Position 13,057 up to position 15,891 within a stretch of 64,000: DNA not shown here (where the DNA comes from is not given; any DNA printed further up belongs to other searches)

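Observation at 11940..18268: NarG-type (Asp-ligand) periplasmic Mo enzyme wired to a Psr-type beta/NrfD module, with CBS and HPP genes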

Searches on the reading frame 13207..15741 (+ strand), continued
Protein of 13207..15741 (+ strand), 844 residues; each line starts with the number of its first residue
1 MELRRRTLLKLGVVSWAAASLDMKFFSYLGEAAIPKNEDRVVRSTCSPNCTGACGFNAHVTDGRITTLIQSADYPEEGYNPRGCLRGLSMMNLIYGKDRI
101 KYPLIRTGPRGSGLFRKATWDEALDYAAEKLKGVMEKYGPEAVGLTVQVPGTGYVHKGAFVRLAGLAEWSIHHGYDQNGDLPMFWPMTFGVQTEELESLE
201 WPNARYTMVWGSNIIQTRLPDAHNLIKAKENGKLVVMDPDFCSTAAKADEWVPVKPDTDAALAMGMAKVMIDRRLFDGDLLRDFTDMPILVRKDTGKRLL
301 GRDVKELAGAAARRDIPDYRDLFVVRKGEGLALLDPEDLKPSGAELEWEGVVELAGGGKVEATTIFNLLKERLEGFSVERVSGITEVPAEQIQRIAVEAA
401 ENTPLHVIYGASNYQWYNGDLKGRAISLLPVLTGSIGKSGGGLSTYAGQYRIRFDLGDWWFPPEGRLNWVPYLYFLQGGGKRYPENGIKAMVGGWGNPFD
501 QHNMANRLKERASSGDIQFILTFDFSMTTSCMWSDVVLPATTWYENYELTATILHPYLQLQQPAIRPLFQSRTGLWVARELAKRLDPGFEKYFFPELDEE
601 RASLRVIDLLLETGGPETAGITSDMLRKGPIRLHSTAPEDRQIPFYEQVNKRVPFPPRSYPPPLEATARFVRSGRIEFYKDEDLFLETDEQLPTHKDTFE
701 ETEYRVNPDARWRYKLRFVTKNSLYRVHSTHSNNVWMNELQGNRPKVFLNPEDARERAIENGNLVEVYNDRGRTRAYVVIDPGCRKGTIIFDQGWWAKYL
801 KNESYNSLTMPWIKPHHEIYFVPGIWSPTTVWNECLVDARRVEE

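Call 65: find_encoding_contigs(protein=P0274, flank=6000, max_places=1)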
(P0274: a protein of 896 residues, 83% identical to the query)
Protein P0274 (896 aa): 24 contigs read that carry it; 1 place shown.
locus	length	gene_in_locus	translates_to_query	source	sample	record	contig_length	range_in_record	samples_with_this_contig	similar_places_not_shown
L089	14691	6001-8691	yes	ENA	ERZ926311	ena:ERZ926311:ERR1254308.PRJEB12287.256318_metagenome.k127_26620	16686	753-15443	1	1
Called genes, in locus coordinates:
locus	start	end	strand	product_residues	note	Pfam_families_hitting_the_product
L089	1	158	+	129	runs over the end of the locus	PF13686:DrsE_2 (weak)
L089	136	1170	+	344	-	-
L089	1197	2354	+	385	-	PF00155:Aminotran_1_2 (weak), PF00266:Aminotran_5, PF05889:SepSecS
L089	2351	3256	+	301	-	PF02596:DUF169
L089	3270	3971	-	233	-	-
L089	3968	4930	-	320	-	PF01629:DUF22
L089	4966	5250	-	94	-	PF01629:DUF22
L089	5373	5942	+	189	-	PF02663:FmdE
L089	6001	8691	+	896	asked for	PF04879:Molybdop_Fe4S4, PF00384:Molybdopterin, PF01568:Molydop_binding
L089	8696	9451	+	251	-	PF12838:Fer4_7 (weak), PF13247:Fer4_11, PF00037:Fer4, PF12797:Fer4_2 (weak), PF12837:Fer4_6 (weak), PF13237:Fer4_10, PF13187:Fer4_9 (weak), PF13247:Fer4_11, +1 more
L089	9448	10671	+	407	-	PF03916:NrfD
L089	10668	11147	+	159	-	PF02613:Nitrate_red_del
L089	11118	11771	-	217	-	-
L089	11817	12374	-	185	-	PF00174:Oxidored_molyb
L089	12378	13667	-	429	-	PF04282:DUF438, PF01814:Hemerythrin, PF13596:PAS_10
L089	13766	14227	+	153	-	PF08984:DUF1858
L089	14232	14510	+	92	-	PF12840:HTH_20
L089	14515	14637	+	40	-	-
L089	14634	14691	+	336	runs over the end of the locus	PF19583:ODP, PF00258:Flavodoxin_1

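Call 73: find_homologous_proteins(query=P0103, max_evalue=1e-100)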
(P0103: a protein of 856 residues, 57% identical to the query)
Query P0103 (856 aa): 784 proteins with E <= 1e-100 among 8000 candidates; the best 120 are listed.
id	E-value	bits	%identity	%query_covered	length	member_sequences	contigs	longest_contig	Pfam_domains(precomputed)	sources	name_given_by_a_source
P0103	0.0e+0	2012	100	100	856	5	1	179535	PF00384.28,PF01568.28,PF04879.22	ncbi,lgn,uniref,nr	ncbi:molybdopterin-dependent oxidoreductase [Desulfosporosinus hippei]|uniref:Tat (Twin-arginine tra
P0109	0.0e+0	1869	92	100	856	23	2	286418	PF00384.28,PF01568.28,PF04879.22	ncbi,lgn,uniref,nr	ncbi:molybdopterin-dependent oxidoreductase [Desulfosporosinus shakirovi]|uniref:molybdopterin-depen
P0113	0.0e+0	1806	89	100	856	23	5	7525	PF00384.28,PF01568.28,PF04879.22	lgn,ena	-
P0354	0.0e+0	1804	89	100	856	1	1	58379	PF00384.28,PF01568.28,PF04879.22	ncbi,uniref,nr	ncbi:Respiratory nitrate reductase alpha chain [Desulfosporosinus sp. I2]|uniref:molybdopterin-depen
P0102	0.0e+0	1717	83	100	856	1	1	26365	PF10518.15,PF00384.28,PF01568.28,PF04879.22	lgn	-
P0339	0.0e+0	1647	79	100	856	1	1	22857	PF00384.28,PF01568.28,PF04879.22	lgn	-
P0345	0.0e+0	1639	78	100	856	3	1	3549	PF00384.28,PF01568.28,PF04879.22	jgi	-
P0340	0.0e+0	1636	79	100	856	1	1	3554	PF00384.28,PF01568.28,PF04879.22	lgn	-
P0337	0.0e+0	1635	79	100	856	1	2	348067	PF00384.28,PF01568.28,PF04879.22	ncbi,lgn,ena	-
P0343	0.0e+0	1634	78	100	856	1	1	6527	PF00384.28,PF01568.28,PF04879.22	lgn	-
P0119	0.0e+0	1631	78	100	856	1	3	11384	PF00384.28,PF01568.28,PF04879.22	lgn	-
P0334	0.0e+0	1623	77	100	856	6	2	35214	PF00384.28,PF01568.28,PF04879.22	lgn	-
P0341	0.0e+0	1619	78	100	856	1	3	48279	PF00384.28,PF01568.28,PF04879.22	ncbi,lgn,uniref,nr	ncbi:molybdopterin-dependent oxidoreductase [Desulfitobacterium sp.]|uniref:molybdopterin-dependent 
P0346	0.0e+0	1615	77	100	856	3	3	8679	PF00384.28,PF01568.28,PF04879.22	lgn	-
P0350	0.0e+0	1612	78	100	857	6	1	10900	PF00384.28,PF01568.28,PF04879.22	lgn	-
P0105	0.0e+0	1455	70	99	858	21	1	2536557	PF00384.28,PF01568.28,PF04879.22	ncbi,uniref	ncbi:Perchlorate reductase subunit alpha [Moorella thermoacetica]|uniref:molybdopterin-dependent oxi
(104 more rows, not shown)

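Call 81: search_protein_families(library=ncbifam, proteins=[L069:4610-5956:+, L034:4279-5472:+, L063:1137-1859:-, L085:5437-7677:+, L083:5986-8532:+, L083:8557-9426:+], max_evalue=0.00001)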
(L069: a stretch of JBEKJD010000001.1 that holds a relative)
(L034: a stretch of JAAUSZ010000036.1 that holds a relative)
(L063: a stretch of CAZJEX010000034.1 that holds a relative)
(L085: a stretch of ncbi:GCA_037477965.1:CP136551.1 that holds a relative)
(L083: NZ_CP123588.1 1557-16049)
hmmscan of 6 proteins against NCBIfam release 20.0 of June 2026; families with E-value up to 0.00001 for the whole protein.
L069:4610-5956:+ (448 aa): 2 families
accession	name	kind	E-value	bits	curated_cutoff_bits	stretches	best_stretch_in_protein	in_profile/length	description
NF052343.1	hydrazine_HDH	equivalog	2.5e-19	69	900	1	174-357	220-400/564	hydrazine dehydrogenase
TIGR03508.1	decahem_SO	subfamily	1.2e-09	38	192.2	1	28-116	61-140/258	DmsE family decaheme c-type cytochrome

L034:4279-5472:+ (397 aa): 12 families
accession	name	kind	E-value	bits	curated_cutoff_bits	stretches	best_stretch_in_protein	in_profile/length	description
NF008887.0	PRK11921.1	equivalog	6.6e-221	733.2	635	1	1-396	1-396/396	anaerobic nitric oxide reductase flavorubredoxin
NF003954.0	PRK05452.1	equivalog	4.2e-185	616.2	711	1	1-394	1-395/479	anaerobic nitric oxide reductase flavorubredoxin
TIGR01753.1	flav_short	equivalog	3.5e-19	69.7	123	1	252-390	1-138/140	flavodoxin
NF004049.0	PRK05568.1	equivalog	4e-16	59.6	206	1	251-391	3-139/142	flavodoxin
NF005246.0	PRK06756.1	subfamily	2e-10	40.8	130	1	251-393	3-145/148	flavodoxin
NF005216.0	PRK06703.1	subfamily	1.4e-09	38.1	127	1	252-393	4-145/151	flavodoxin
NF000059.1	tet_redox_37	exception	7.9e-08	33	225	1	190-268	2-78/108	tetracycline resistance NADPH-dependent oxidoreductase Tet(37)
NF004050.0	PRK05569.1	subfamily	1.1e-07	32.3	136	1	251-389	3-137/141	flavodoxin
NF012229.1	bla_class_B_core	domain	3.3e-07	30.6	100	1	33-136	18-120/139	metallo-beta-lactamase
NF012137.0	bla_xUS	exception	2.2e-06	27.4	400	1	25-161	40-173/246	MUS/TUS/MOC family subclass B1 metallo-beta-lactamase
TIGR03675.1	arCOG00543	equivalog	4.7e-06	25.1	580.2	1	42-105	196-262/631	beta-CASP ribonuclease aCPSF1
NF012146.1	blaB-IND-MUS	exception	4.8e-06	26.1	270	0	26-161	38-173/237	BlaB/IND/MUS family subclass B1 metallo-beta-lactamase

L063:1137-1859:- (240 aa): 4 families
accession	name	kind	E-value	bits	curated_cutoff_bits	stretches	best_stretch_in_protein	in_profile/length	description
TIGR03652.1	FeS_repair_RIC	equivalog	6.6e-69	232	204.7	1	14-236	1-215/216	iron-sulfur cluster repair di-iron protein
NF009777.0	PRK13276.1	equivalog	5.3e-43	147.4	259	1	11-236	5-222/224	iron-sulfur cluster repair di-iron protein ScdA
NF008221.0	PRK10992.1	equivalog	1.2e-40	139.4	254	1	11-238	5-217/220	iron-sulfur cluster repair protein YtfE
NF041614.1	FeSrepair_DnrN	equivalog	8.2e-17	61.9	300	1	83-236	15-153/157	iron-sulfur cluster repair protein DnrN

L085:5437-7677:+ (746 aa): 25 families
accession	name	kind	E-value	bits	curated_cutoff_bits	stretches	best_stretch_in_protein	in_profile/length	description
TIGR01591.1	Fdh-alpha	equivalog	1e-164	549.3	666.25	1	28-727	1-672/672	formate dehydrogenase subunit alpha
NF047855.1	AssmNtatRedNasC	equivalog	9.7e-142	473.7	1100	1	14-728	8-707/708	assimilatory nitrate reductase catalytic subunit NasC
NF041323.1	Nitr_red_NasA_Halo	equivalog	1.3e-130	437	1000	1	33-727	3-672/673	assimilatory nitrate reductase NasA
NF010055.0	PRK13532.1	equivalog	1.7e-128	430.1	904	3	23-266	40-291/830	nitrate reductase catalytic subunit NapA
TIGR01706.1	NAPA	equivalog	6.4e-122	408.5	930.55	3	20-266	38-291/830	periplasmic nitrate reductase subunit alpha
NF041513.1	formate_DH_Act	exception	5.6e-56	190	1400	2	20-266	37-295/1067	formate dehydrogenase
TIGR01701.1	Fdhalpha-like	subfamily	9e-48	163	582.15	1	80-526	99-569/744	FdhF/YdeP family oxidoreductase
NF012032.0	PRK15488.1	equivalog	1e-47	162.7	694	1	3-516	21-537/759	thiosulfate reductase PhsA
TIGR01553.1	formate-DH-alph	equivalog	6.8e-47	159.8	814.2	2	27-268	46-306/1009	formate dehydrogenase-N subunit alpha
TIGR02693.1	arsenite_ox_L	equivalog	3.3e-42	144.4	359.05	2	438-689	506-775/806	arsenate reductase (azurin) large subunit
TIGR02166.1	dmsA_ynfE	subfamily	6.8e-35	120.3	777.7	3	25-271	46-304/794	DMSO/selenate family reductase complex A subunit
NF005895.0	PRK07860.1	equivalog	6e-34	117.2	802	2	28-220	239-427/811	NADH-quinone oxidoreductase subunit G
TIGR01973.1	NuoG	equivalog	8.5e-30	104.1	470.05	1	27-500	216-604/606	NADH-quinone oxidoreductase subunit NuoG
NF041885.1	selenate_YnfE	exception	4.8e-27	94.1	1675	1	17-343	40-402/805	selenate/tellurate reductase subunit YnfE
TIGR03479.1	DMSO_red_II_alp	subfamily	8.6e-27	93.6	984.75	2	65-266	105-307/913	molybdopterin-dependent oxidoreductase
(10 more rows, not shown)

L083:5986-8532:+ (848 aa): 23 families
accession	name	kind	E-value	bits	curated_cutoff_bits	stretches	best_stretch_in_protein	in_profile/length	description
TIGR03479.1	DMSO_red_II_alp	subfamily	5.3e-167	557.5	984.75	3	6-457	1-474/913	molybdopterin-dependent oxidoreductase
TIGR01580.1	narG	equivalog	3.7e-94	316.3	1084.15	5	124-293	151-320/1235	nitrate reductase subunit alpha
TIGR02166.1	dmsA_ynfE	subfamily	6.2e-89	299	777.7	2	5-300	2-298/794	DMSO/selenate family reductase complex A subunit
NF042978.1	EthbenzDh_ebdA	equivalog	5.7e-77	259.4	2000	2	6-452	21-483/977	ethylbenzene dehydrogenase subunit alpha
NF011566.1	PRK14990.1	exception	8.4e-61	206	1600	2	61-301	63-319/814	dimethylsulfoxide reductase subunit A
NF041885.1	selenate_YnfE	exception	1.1e-60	205.4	1675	2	7-300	6-305/805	selenate/tellurate reductase subunit YnfE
TIGR01591.1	Fdh-alpha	equivalog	2.8e-60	204.2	666.25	3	376-675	246-547/672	formate dehydrogenase subunit alpha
NF041884.1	selenate_YnfF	exception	9.9e-58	195.7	1650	2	6-299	3-297/798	selenate/tellurate reductase subunit YnfF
NF012032.0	PRK15488.1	equivalog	7.6e-55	186.2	694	2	5-303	4-283/759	thiosulfate reductase PhsA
TIGR00509.1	bisC_fam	subfamily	2.3e-46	158.4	1017.55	3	382-800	279-706/772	molybdopterin guanine dinucleotide-containing S/N-oxide reductase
NF047855.1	AssmNtatRedNasC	equivalog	1.6e-40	139.1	1100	3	54-304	17-266/708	assimilatory nitrate reductase catalytic subunit NasC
NF011682.0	PRK15102.1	equivalog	5e-23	81.1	909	1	380-608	330-574/829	trimethylamine-N-oxide reductase TorA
NF041783.2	mnquin_red_QrcB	equivalog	1.6e-22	79.5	440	1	102-292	95-283/695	menaquinone reductase molybdopterin-binding-like subunit QrcB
TIGR02164.1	torA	equivalog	3.5e-20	71.7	1465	1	380-606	326-568/824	trimethylamine-N-oxide reductase TorA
TIGR01553.1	formate-DH-alph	equivalog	9.3e-20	70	814.2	2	215-310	218-313/1009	formate dehydrogenase-N subunit alpha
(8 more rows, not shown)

L083:8557-9426:+ (289 aa): 22 families
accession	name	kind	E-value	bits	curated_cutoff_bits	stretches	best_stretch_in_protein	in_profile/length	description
TIGR03478.1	DMSO_red_II_bet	subfamily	1.4e-67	227.9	480.7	2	85-211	107-234/321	DMSO reductase family type II enzyme, iron-sulfur subunit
NF042979.1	EthbenzDh_ebdB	equivalog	1e-57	195.6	740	2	87-214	131-259/354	ethylbenzene dehydrogenase subunit beta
TIGR01660.1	narH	equivalog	1.2e-54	185.5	524.05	2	99-204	173-279/492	nitrate reductase subunit beta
NF011569.0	PRK14993.1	equivalog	1.2e-43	149.3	416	1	102-222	93-213/244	tetrathionate reductase subunit TtrB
TIGR02951.1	DMSO_dmsB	equivalog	9.5e-38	129.8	214.1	2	89-197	44-153/161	DMSO/selenate family reductase complex B subunit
NF045797.1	DsrO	equivalog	2.8e-37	128.4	200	1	105-210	99-215/235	sulfate reduction electron transfer complex DsrMKJOP subunit DsrO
NF041715.1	arsenate_red_ArrB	equivalog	9.6e-35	120.2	450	3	92-162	40-110/233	arsenate respiratory reductase iron-sulfur subunit ArrB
TIGR03149.1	cyt_nit_nrfC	equivalog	2.8e-34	118.4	377.6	1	90-211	75-198/225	cytochrome c nitrite reductase Fe-S protein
NF045715.1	sulf_resp_HmcB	equivalog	1.3e-23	83.6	420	1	18-197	32-198/307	sulfate respiration complex iron-sulfur protein HmcB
TIGR01582.1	FDH-beta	equivalog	8.6e-23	80.8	334.7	1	21-210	20-195/283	formate dehydrogenase subunit beta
NF008134.0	PRK10882.1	equivalog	1.6e-21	76.7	263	1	22-199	38-210/329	hydrogenase 2 operon protein HybA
NF041782.1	mnquin_red_QrcC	equivalog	1.9e-17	63.8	400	1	87-160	43-120/239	menaquinone reductase iron-sulfur cluster-binding subunit QrcC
NF038355.1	FDH3_beta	equivalog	5.5e-15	55.8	240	1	107-171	52-121/180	formate dehydrogenase FDH3 subunit beta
NF007382.0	PRK09898.1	equivalog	1.4e-12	47.6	213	1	104-172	118-187/208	ferredoxin-like protein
NF009408.0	PRK12769.1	equivalog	3e-10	38.9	1003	1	107-189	54-139/659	formate-dependent uric acid utilization protein AegA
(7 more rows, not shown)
